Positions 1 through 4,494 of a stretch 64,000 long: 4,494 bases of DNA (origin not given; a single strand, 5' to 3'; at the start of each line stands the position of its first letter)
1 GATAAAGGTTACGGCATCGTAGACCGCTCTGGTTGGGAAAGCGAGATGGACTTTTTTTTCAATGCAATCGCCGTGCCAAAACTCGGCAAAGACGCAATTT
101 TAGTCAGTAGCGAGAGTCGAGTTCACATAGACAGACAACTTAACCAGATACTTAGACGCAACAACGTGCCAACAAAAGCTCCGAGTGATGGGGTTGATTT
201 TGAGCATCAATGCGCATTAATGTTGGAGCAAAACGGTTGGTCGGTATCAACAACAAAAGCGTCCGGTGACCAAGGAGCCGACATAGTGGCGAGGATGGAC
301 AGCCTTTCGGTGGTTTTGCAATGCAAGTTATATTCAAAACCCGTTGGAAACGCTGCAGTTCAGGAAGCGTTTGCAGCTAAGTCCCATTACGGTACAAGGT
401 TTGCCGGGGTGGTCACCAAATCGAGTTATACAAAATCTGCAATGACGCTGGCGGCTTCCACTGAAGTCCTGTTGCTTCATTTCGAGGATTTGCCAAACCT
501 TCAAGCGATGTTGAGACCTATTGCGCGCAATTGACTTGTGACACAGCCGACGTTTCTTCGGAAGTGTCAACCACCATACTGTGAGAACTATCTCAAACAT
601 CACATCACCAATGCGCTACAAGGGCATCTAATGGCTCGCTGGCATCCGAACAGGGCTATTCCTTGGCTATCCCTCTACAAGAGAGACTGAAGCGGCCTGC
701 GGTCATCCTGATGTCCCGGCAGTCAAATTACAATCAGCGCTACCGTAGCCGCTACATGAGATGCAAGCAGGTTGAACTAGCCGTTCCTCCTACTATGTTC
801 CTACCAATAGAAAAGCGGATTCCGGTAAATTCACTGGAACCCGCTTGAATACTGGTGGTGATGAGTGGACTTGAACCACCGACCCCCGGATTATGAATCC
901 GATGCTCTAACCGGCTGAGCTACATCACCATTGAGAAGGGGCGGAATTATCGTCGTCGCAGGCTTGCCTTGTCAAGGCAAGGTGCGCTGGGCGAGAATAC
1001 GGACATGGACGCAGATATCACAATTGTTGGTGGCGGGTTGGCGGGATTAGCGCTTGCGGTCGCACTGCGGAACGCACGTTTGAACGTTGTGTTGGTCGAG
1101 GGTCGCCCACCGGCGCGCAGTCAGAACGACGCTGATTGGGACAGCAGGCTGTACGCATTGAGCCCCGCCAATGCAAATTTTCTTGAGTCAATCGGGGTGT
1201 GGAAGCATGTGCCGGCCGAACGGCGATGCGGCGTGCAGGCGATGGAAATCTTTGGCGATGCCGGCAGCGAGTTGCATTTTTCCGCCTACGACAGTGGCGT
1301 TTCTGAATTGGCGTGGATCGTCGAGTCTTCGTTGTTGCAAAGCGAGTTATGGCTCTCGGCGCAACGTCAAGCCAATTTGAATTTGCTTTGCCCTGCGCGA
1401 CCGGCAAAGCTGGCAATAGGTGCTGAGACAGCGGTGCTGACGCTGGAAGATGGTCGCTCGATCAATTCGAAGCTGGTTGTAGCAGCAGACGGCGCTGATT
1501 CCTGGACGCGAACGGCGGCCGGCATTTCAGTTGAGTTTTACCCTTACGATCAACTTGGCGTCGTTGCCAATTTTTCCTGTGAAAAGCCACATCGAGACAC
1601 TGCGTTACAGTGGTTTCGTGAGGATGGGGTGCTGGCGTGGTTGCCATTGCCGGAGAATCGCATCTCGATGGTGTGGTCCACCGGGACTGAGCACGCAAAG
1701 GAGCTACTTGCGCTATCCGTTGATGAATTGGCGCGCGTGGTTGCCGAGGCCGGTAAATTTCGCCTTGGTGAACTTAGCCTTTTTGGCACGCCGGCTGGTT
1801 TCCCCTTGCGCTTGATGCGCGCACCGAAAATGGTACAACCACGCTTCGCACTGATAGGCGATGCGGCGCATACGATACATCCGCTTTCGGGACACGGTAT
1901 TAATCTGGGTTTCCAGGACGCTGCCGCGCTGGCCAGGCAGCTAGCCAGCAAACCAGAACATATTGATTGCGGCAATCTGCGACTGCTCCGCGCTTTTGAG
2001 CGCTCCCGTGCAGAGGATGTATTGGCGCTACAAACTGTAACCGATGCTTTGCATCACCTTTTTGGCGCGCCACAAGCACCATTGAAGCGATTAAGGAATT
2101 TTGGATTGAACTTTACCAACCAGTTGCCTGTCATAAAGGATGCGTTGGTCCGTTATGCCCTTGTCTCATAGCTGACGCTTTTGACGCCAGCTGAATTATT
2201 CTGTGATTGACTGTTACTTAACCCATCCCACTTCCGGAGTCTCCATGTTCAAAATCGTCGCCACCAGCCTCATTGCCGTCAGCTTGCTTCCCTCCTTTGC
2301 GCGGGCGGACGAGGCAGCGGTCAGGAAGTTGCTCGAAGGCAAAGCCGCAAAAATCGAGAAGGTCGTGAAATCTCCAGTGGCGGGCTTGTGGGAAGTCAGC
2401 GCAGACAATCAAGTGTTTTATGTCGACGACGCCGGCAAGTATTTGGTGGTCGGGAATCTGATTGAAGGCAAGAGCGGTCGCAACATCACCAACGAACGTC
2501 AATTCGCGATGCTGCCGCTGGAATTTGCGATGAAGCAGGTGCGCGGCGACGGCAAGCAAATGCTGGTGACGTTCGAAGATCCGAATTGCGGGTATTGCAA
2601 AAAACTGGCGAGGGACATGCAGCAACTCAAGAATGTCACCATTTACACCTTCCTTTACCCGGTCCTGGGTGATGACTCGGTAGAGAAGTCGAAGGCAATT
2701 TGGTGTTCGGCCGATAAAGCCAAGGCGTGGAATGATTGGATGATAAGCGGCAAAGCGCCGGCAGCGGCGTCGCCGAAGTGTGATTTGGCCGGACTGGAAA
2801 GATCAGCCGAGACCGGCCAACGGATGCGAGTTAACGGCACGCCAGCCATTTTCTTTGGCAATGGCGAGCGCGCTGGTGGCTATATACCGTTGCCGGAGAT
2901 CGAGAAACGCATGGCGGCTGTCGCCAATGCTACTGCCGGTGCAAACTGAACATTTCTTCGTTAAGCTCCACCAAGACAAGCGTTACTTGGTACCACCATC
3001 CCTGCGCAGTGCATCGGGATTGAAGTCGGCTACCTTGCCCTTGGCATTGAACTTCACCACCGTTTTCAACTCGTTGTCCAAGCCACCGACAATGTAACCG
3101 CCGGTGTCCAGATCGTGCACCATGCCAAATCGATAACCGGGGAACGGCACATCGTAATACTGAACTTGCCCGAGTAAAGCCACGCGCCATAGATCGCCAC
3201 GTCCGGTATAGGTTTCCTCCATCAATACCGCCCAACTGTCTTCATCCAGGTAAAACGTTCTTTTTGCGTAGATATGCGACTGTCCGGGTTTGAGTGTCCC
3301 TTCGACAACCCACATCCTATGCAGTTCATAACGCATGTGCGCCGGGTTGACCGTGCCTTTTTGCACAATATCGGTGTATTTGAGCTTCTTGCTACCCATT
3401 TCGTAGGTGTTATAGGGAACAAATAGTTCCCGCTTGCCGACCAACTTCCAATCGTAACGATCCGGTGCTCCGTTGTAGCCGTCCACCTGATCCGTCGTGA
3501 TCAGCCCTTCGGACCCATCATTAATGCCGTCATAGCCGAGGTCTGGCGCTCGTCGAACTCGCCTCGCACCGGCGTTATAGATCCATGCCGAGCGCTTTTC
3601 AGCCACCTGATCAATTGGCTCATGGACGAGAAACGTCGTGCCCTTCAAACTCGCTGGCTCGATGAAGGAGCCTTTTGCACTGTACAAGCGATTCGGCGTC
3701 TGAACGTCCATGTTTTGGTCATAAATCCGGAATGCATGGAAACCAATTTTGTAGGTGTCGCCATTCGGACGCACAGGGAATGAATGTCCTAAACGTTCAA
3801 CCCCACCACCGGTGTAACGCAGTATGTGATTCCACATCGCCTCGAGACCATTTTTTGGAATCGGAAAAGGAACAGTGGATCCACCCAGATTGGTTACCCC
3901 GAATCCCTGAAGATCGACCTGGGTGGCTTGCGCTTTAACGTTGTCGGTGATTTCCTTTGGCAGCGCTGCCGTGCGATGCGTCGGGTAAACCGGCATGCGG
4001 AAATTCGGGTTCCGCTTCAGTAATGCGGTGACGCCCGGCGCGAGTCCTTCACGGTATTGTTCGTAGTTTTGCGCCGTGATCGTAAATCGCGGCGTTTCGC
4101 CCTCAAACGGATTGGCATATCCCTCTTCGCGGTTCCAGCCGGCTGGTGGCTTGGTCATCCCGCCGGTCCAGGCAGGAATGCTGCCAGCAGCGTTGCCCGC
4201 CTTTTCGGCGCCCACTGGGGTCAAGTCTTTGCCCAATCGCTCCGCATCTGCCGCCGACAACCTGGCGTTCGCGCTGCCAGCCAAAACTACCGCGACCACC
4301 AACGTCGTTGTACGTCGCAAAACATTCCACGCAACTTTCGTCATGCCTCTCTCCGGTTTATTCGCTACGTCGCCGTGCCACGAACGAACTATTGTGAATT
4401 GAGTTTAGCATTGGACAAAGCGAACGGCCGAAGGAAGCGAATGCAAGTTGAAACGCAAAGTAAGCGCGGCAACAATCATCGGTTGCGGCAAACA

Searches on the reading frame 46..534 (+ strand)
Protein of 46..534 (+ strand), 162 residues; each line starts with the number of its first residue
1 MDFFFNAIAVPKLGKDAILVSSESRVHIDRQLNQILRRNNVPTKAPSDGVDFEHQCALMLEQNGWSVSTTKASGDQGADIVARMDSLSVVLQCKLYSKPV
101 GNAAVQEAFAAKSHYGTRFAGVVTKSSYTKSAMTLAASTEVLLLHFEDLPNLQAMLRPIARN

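Call 27: search_protein_families(library=pfam, proteins=[window:46-534:+], max_evalue=0.001)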
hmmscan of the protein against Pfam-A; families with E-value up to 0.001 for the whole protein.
window:46-534:+ (162 aa): 3 families
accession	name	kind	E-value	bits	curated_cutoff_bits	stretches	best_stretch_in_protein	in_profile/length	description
PF04471.18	Mrr_cat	-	3.2e-21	76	21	1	48-151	5-113/115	Restriction endonuclease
PF22722.2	NA-iREase1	-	7.5e-08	32.8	27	1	52-149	1-104/106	NACHT-associated inactive Restriction Endonuclease 1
PF13156.12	Mrr_cat_2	-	0.00046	20.5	22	1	63-149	17-110/127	Restriction endonuclease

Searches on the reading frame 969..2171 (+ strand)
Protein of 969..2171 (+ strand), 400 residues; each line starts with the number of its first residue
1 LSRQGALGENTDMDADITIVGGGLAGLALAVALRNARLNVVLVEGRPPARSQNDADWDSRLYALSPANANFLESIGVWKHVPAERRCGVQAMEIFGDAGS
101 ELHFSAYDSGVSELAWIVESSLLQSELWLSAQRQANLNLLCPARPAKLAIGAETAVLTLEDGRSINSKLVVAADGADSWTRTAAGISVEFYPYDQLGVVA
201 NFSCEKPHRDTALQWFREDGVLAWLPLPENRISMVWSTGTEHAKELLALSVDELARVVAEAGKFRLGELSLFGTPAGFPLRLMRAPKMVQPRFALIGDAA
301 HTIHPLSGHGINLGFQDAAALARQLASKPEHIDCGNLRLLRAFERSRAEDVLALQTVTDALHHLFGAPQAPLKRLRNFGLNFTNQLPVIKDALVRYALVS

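Call 23: search_protein_families(library=pfam, proteins=[window:969-2171:+], max_evalue=0.001)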
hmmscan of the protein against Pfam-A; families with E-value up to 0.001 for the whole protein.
window:969-2171:+ (400 aa): 8 families
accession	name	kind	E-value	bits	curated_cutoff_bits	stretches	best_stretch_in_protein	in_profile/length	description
PF01494.25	FAD_binding_3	-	7.3e-25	88.4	22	1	15-327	2-320/349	FAD binding domain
PF05834.18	Lycopene_cycl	-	1.3e-08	34.8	23.4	1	16-59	1-46/380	Lycopene cyclase protein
PF08491.16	SE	-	1.5e-07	31.2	20.1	1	280-381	119-221/276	Squalene epoxidase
PF00890.30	FAD_binding_2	-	3.8e-06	26.8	20.4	1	16-52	1-37/414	FAD binding domain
PF07992.20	Pyr_redox_2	-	6.8e-06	26.2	26.1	1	15-50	143-178/291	Pyridine nucleotide-disulphide oxidoreductase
PF01266.30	DAO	-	2.4e-05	24.5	27.9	1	16-49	1-35/353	FAD dependent oxidoreductase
PF13450.12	NAD_binding_8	-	3e-05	24.6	21.9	1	19-47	1-29/68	NAD(P)-binding Rossmann-like domain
PF00070.33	Pyr_redox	-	0.00078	20.4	22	0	17-58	2-43/82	Pyridine nucleotide-disulphide oxidoreductase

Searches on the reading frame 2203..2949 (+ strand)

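Call 23: search_protein_families(library=pfam, proteins=[window:2203-2949:+], max_evalue=0.001)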
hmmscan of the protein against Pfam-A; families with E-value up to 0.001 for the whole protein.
window:2203-2949:+ (248 aa): 4 families
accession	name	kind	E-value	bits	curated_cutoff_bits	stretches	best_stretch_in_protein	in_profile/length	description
PF13098.12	Thioredoxin_2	-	1.2e-26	93.5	27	1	114-236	2-103/104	Thioredoxin-like domain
PF10411.14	DsbC_N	-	1.5e-18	66.6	25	1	32-97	2-70/70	Disulfide bond isomerase protein N-terminal domain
PF13899.12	Thioredoxin_7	-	6.6e-05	23.4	27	1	106-144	6-44/83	Thioredoxin-like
PF00085.26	Thioredoxin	-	0.00021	21.7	23.5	0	112-144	13-45/103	Thioredoxin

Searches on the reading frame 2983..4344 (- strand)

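Call 23: search_protein_families(library=pfam, proteins=[window:2983-4344:-], max_evalue=0.001)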
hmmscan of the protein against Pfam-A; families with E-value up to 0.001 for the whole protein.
window:2983-4344:- (453 aa): 2 families
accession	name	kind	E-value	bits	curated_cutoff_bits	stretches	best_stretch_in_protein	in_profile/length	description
PF07044.18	DUF1329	-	2e-130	435.8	23.1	1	88-447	1-368/368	Protein of unknown function (DUF1329)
PF17131.11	LolA_like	-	1.9e-09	37.9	30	1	340-398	82-140/184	Outer membrane lipoprotein-sorting protein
